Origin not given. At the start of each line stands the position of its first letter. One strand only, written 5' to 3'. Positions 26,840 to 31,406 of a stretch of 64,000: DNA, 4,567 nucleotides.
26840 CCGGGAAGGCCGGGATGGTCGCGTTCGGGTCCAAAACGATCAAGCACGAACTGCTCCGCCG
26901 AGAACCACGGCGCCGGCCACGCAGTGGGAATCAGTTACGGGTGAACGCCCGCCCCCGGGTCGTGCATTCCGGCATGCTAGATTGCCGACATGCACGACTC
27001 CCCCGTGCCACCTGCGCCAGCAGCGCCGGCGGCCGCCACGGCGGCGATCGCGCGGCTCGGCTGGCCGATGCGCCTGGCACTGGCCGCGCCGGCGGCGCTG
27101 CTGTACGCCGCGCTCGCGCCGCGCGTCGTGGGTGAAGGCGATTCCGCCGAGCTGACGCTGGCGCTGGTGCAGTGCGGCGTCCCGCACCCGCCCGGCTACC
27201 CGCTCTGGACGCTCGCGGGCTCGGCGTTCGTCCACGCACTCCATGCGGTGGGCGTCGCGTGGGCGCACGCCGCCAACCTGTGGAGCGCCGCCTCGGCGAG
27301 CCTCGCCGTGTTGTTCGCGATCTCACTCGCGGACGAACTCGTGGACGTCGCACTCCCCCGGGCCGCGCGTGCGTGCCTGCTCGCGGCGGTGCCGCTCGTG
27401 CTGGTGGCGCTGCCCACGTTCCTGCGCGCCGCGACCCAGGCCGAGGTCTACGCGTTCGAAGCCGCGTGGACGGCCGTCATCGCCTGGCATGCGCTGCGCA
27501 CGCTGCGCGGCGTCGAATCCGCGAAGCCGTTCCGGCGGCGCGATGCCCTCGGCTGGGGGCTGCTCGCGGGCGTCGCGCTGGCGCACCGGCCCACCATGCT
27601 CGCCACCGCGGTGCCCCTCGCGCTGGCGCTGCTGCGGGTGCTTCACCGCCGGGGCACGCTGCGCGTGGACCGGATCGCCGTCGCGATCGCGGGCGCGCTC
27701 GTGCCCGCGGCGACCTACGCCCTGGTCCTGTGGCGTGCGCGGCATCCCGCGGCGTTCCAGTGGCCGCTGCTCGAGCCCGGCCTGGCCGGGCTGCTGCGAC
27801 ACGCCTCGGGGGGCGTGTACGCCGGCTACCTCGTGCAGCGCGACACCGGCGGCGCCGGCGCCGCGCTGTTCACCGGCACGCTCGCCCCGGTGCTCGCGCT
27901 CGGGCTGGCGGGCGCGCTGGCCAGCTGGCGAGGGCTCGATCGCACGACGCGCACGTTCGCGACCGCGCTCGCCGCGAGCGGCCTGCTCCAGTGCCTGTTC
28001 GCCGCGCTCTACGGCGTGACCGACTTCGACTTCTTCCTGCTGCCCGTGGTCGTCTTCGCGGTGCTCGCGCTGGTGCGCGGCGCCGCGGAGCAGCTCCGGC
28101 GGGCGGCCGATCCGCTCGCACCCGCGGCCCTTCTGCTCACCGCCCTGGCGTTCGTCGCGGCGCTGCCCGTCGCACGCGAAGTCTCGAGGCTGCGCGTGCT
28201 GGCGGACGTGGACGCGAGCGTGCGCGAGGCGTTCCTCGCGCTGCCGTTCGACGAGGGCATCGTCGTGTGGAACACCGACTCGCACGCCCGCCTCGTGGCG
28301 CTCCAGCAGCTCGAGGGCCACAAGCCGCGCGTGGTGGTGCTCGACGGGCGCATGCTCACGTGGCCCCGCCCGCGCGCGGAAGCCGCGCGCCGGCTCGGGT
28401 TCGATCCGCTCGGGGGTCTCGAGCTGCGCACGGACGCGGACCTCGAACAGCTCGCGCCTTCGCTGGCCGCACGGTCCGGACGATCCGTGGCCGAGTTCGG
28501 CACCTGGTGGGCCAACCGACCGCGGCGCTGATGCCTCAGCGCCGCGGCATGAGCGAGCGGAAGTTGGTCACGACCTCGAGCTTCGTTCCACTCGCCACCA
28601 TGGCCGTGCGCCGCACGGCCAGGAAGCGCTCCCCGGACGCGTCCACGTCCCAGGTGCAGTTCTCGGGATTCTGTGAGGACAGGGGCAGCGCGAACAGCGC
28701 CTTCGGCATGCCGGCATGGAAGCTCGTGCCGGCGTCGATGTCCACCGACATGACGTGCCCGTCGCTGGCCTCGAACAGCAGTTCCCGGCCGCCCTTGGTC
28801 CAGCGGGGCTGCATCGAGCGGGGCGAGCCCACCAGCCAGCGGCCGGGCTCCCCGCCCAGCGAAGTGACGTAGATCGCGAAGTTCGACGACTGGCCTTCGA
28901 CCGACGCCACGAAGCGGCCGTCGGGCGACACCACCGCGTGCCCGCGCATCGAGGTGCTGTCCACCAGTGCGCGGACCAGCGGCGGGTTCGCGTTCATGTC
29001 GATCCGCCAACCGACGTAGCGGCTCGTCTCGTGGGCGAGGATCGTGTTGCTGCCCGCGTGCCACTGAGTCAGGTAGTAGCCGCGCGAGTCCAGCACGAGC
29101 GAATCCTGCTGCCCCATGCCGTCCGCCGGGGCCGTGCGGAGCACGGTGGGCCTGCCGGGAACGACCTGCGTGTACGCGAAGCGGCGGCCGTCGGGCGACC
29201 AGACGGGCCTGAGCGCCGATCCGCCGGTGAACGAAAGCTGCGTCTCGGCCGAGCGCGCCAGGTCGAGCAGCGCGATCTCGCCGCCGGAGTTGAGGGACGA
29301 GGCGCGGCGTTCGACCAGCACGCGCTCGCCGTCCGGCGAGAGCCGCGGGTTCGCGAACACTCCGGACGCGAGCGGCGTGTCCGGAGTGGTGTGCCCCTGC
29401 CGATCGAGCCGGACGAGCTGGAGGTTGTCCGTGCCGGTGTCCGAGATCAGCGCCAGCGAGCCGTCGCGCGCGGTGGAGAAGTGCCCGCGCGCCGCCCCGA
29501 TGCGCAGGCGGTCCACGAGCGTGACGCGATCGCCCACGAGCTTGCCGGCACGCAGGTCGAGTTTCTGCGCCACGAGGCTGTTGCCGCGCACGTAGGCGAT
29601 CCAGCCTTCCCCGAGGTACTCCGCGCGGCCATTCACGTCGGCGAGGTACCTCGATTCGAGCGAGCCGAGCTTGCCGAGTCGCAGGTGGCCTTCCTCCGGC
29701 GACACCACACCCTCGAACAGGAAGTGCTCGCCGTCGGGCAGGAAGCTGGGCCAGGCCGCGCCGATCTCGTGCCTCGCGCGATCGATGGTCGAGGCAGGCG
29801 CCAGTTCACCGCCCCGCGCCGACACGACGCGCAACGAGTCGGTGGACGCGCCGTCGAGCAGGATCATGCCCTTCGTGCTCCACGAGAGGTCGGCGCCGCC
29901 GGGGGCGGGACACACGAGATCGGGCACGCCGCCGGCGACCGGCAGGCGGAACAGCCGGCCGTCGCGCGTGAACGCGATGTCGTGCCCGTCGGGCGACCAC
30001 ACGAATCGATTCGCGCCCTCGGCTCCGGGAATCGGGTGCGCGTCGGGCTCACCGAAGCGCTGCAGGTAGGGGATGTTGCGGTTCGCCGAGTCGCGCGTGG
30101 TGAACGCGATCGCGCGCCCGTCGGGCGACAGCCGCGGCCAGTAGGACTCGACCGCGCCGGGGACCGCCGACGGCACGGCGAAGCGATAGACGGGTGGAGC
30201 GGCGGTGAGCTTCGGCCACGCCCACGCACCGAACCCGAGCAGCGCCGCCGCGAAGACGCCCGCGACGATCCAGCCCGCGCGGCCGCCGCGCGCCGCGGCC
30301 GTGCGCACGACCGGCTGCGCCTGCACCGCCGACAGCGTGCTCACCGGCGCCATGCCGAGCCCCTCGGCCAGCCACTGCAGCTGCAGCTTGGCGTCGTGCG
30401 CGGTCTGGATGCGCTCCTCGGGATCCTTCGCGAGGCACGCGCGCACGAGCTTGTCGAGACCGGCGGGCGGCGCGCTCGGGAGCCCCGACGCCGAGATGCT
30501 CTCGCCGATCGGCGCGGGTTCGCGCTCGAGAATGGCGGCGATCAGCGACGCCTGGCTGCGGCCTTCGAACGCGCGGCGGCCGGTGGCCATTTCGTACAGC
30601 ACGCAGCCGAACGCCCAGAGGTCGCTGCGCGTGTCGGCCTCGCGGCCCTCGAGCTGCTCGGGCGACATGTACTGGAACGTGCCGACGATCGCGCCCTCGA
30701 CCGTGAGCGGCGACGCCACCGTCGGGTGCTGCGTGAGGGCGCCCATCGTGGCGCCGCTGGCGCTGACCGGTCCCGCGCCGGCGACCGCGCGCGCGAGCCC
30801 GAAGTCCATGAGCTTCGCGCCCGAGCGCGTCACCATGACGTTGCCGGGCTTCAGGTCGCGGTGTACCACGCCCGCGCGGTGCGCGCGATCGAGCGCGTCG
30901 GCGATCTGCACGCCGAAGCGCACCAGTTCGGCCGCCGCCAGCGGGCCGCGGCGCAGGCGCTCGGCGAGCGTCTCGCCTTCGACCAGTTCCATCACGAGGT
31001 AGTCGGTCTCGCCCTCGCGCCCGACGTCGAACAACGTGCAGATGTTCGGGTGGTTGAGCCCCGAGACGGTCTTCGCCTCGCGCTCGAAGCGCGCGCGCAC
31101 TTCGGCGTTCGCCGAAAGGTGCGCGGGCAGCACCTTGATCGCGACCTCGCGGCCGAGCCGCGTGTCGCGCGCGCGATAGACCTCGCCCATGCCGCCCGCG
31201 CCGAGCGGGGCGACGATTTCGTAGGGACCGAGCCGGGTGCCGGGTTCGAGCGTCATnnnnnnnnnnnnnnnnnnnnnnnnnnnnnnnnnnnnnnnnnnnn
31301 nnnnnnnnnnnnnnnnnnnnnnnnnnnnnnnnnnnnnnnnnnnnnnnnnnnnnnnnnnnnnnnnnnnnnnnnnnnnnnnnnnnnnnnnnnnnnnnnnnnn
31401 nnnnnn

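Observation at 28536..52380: Array of nine consecutive paralogous Hanks-type Ser/Thr receptor kinases spanning ~24 kb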

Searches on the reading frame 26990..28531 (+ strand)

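Call 10: search_protein_families(library=pfam, proteins=[window:26990-28531:+], max_evalue=0.001)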
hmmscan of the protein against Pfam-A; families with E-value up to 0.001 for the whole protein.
window:26990-28531:+ (513 aa): 1 family
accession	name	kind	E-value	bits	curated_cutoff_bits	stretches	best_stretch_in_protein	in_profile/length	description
PF11028.14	TMEM260-like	-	1.2e-15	58.2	24.2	1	51-214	1-170/179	Protein O-mannosyl-transferase TMEM260-like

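Call 88: search_protein_families(library=ncbifam, proteins=[window:26990-28531:+], max_evalue=0.00001)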
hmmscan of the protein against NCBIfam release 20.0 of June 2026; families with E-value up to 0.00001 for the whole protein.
window:26990-28531:+ (513 aa): 0 families

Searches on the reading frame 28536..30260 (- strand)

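Call 29: search_protein_families(library=pfam, proteins=[window:28536-30260:-], max_evalue=10)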
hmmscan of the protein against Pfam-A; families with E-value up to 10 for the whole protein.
window:28536-30260:- (574 aa): 7 families
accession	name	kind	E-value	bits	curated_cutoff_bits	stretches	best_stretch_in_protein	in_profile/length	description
PF07676.18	PD40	-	3.2e-18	65.6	20.9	3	340-368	2-30/38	WD40-like Beta Propeller Repeat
PF09142.17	TruB_C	-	0.00083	19.5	28.7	1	441-457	29-45/56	tRNA Pseudouridine synthase II, C terminal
PF00930.27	DPPIV_N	-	0.0046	16.2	22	1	81-104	43-66/354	Dipeptidyl peptidase IV (DPP IV) N-terminal region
PF25174.1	Beta-prop_THOC3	-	0.012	15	305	0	324-364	66-106/272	THOC3 beta-propeller domain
PF10647.15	Gmad1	-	0.015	15.6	20.5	1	434-478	20-64/251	Lipoprotein LpqB beta-propeller domain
PF12894.13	ANAPC4_WD40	-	0.03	15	22.9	0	124-157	43-76/91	Anaphase-promoting complex subunit 4 WD40 domain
PF12566.14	DUF3748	-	0.23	11.9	27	0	82-103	68-89/123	Protein of unknown function (DUF3748)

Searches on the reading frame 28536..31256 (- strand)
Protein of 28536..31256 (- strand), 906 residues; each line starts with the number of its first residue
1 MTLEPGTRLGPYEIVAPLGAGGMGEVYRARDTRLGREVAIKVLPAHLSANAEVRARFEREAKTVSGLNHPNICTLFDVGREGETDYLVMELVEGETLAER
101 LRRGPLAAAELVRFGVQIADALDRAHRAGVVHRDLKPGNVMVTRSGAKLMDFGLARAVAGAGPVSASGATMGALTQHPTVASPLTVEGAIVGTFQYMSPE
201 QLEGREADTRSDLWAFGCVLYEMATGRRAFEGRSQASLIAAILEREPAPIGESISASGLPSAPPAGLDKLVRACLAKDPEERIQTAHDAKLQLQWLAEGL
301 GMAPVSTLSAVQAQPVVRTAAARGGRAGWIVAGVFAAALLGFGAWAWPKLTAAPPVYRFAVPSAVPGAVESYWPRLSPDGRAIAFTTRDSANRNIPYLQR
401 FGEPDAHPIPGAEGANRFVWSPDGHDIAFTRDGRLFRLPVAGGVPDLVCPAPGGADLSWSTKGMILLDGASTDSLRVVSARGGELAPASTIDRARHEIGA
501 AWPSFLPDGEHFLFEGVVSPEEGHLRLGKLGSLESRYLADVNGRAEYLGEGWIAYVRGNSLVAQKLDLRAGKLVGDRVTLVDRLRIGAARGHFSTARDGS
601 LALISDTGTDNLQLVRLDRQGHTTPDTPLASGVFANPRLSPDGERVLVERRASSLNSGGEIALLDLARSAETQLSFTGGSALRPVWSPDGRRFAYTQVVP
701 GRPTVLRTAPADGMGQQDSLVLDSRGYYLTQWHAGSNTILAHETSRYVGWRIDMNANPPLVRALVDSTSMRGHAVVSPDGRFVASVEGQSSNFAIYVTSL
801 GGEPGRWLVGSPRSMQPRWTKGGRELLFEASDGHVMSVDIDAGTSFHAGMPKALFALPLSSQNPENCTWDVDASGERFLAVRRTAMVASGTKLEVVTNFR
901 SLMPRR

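Call 6: search_protein_families(library=pfam, proteins=[window:28536-31256:-], max_evalue=0.01)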
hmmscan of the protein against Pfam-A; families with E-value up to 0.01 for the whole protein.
window:28536-31256:- (906 aa): 6 families
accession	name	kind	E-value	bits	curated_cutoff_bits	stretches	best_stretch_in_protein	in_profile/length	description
PF00069.31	Pkinase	-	6e-50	170.5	31.7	1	12-286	1-255/263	Protein kinase domain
PF07714.23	PK_Tyr_Ser-Thr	-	2.7e-34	119.1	23.1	1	15-284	4-250/258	Protein tyrosine and serine/threonine kinase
PF07676.18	PD40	-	1e-16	60.8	20.9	2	672-700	2-30/38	WD40-like Beta Propeller Repeat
PF03109.22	ABC1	-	2.8e-08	33.6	22.9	1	83-158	141-217/244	ABC1 atypical kinase-like domain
PF01636.29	APH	-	1e-06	29.1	23.2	1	122-156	162-198/239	Phosphotransferase enzyme family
PF01163.29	RIO1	-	0.0049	16.9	22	0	83-153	79-149/187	RIO domain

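Call 23: list_cluster_members(proteins=[window:28536-31256:-, window:31253-33934:-, window:33931-36630:-, window:36627-39320:-, window:39317-41992:-, window:42298-44586:+, window:44641-47409:+, window:47420-50128:-, window:50125-52380:-])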
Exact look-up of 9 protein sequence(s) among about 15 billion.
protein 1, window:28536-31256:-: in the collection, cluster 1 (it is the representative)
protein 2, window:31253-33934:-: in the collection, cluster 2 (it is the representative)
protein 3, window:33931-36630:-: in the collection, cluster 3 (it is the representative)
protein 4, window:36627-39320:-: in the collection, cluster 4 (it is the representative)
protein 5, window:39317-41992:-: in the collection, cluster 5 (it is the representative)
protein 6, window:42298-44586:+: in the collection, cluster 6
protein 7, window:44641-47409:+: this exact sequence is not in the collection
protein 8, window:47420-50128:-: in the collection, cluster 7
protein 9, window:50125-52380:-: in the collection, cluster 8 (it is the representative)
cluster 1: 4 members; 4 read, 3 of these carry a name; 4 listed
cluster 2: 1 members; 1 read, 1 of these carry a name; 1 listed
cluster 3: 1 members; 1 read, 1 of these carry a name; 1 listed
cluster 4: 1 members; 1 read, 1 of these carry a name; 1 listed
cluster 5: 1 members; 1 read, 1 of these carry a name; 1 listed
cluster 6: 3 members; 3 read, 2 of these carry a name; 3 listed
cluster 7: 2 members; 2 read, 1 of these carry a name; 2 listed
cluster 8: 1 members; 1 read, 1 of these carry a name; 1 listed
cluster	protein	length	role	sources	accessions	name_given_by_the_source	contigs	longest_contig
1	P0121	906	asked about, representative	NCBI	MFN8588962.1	MAG: protein kinase [Candidatus Eisenbacteria bacterium]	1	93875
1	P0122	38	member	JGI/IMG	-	hypothetical protein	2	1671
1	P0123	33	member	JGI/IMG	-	hypothetical protein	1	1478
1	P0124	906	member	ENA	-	-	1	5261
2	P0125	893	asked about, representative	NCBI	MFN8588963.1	MAG: protein kinase [Candidatus Eisenbacteria bacterium]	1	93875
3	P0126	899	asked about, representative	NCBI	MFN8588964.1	MAG: protein kinase [Candidatus Eisenbacteria bacterium]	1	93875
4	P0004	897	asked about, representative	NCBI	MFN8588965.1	MAG: protein kinase [Candidatus Eisenbacteria bacterium]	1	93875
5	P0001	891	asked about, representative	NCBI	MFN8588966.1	MAG: protein kinase [Candidatus Eisenbacteria bacterium]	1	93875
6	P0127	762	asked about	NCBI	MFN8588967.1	MAG: protein kinase [Candidatus Eisenbacteria bacterium]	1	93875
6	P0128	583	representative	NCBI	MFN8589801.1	MAG: protein kinase, partial [Candidatus Eisenbacteria bacterium]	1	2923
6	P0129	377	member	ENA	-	-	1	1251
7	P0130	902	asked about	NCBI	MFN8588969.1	MAG: protein kinase [Candidatus Eisenbacteria bacterium]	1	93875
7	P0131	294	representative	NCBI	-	-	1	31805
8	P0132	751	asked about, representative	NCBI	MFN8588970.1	MAG: protein kinase [Candidatus Eisenbacteria bacterium]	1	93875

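Call 24: find_encoding_contigs(protein=P0124, flank=5000, max_places=3)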
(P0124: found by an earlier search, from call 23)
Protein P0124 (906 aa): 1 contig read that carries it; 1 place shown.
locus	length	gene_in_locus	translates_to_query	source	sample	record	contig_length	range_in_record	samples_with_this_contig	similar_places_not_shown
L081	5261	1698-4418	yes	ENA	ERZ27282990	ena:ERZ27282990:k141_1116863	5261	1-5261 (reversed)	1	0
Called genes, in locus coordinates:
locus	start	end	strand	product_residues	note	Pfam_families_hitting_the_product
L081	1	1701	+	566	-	?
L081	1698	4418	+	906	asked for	PF00069:Pkinase, PF01636:APH (faint), PF03109:ABC1 (faint), PF07714:PK_Tyr_Ser-Thr, PF07676:PD40 (faint), PF26549:Tricorn_N (faint), PF26550:Tricorn_2nd (weak)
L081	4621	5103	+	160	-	-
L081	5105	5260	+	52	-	?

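Call 88: search_protein_families(library=ncbifam, proteins=[window:28536-31256:-], max_evalue=0.00001)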
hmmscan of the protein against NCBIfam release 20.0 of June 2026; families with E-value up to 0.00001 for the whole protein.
window:28536-31256:- (906 aa): 17 families
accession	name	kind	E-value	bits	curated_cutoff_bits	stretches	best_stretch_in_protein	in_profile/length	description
NF033483.0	PknB_PASTA_kin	equivalog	5.9e-85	286.4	450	1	12-296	9-268/563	Stk1 family PASTA domain-containing Ser/Thr kinase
NF052427.1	StpK7MSMEG_1200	equivalog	1.1e-61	209.1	900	2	7-175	4-174/601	serine/threonine protein kinase StpK7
TIGR03903.1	TOMM_kin_cyc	equivalog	2.8e-45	154.6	705.75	1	35-289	3-240/1267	TOMM system kinase/cyclase fusion protein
NF009651.0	PRK13184.1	equivalog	2.3e-42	145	839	1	10-298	2-292/932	serine/threonine-protein kinase PknD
NF047741.1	antiphage_MADS6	equivalog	6.1e-41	140.6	460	2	2-123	486-605/612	methylation-associated defense system protein kinase MAD6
NF053615.1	SerThrKinAfsKStmc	equivalog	1.1e-30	107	1300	1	7-292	10-263/809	protein serine/threonine kinase AfsK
NF038150.1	lanthi_synth_IV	equivalog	2.5e-28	98.9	650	1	20-299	199-459/851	class IV lanthionine synthetase LanL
NF033442.0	BREX_PglW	equivalog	8.2e-25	86.7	990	1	10-157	511-662/1391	BREX system serine/threonine kinase PglW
TIGR02800.1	propeller_TolB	equivalog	8.3e-18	64.5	343.15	1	631-713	234-312/418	Tol-Pal system beta propeller repeat protein TolB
NF038151.1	lanthi_synth_III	equivalog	7.7e-15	54.3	575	1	10-161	220-389/833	class III lanthionine synthetase LanKC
NF033523.0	lasso_peptidase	equivalog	8.7e-12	44.6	400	0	651-715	61-123/638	Atxe2 family lasso peptide isopeptidase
NF011463.0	PRK14879.1-4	equivalog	3.6e-11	42.9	188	1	52-156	60-161/237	Kae1-associated kinase Bud32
NF058632.1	SerThrKinPrkT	equivalog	4.1e-11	42.5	280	1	12-149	23-157/322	serine/threonine protein kinase PrkT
TIGR03724.2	arch_bud32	equivalog_domain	1.7e-09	37.5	125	1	54-157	37-133/193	KEOPS complex kinase/ATPase Bud32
NF011464.0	PRK14879.1-7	equivalog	9.4e-09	35.3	246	1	40-156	41-150/221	Kae1-associated kinase Bud32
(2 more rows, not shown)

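Call 89: search_protein_families(library=padloc, proteins=[window:28536-31256:-], max_evalue=0.00001)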
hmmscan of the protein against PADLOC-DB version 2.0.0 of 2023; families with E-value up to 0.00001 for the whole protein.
window:28536-31256:- (906 aa): 35 families (the best 25 are shown)
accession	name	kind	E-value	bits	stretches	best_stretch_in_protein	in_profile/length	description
PDLC04042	PD-T4-6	-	1.1e-87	292.4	1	10-302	9-278/292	-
PDLC04061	PD-T4-6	-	6.2e-87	291.2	1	10-321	16-307/510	-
PDLC04053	PD-T4-6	-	5.9e-86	286.7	2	6-174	5-176/311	-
PDLC04039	PD-T4-6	-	6.2e-74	247.6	1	5-288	9-267/458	-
PDLC04054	PD-T4-6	-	6.7e-74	247.4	1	1-324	1-303/347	-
PDLC04060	PD-T4-6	-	8.4e-74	247.2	2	10-173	8-172/486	-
PDLC04138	mad6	-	4.8e-73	245.1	1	7-298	48-315/659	mads_6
PDLC04043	PD-T4-6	-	1.1e-72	243.6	2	5-173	10-179/452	-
PDLC04052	PD-T4-6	-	8e-72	241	1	10-319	9-300/496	-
PDLC04040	PD-T4-6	-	3.1e-68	228.9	1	18-299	2-268/547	-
PDLC04041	PD-T4-6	-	1e-67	227.3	1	2-325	20-320/443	-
PDLC04057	PD-T4-6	-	4.5e-65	218.4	2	10-173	8-173/443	-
PDLC04047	PD-T4-6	-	1.7e-60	202.9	1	7-294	7-270/327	-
PDLC01088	C3a189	-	3.2e-57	192.7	1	18-334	5-273/840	kinase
PDLC04048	PD-T4-6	-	1.3e-56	190.5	1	11-288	11-264/354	-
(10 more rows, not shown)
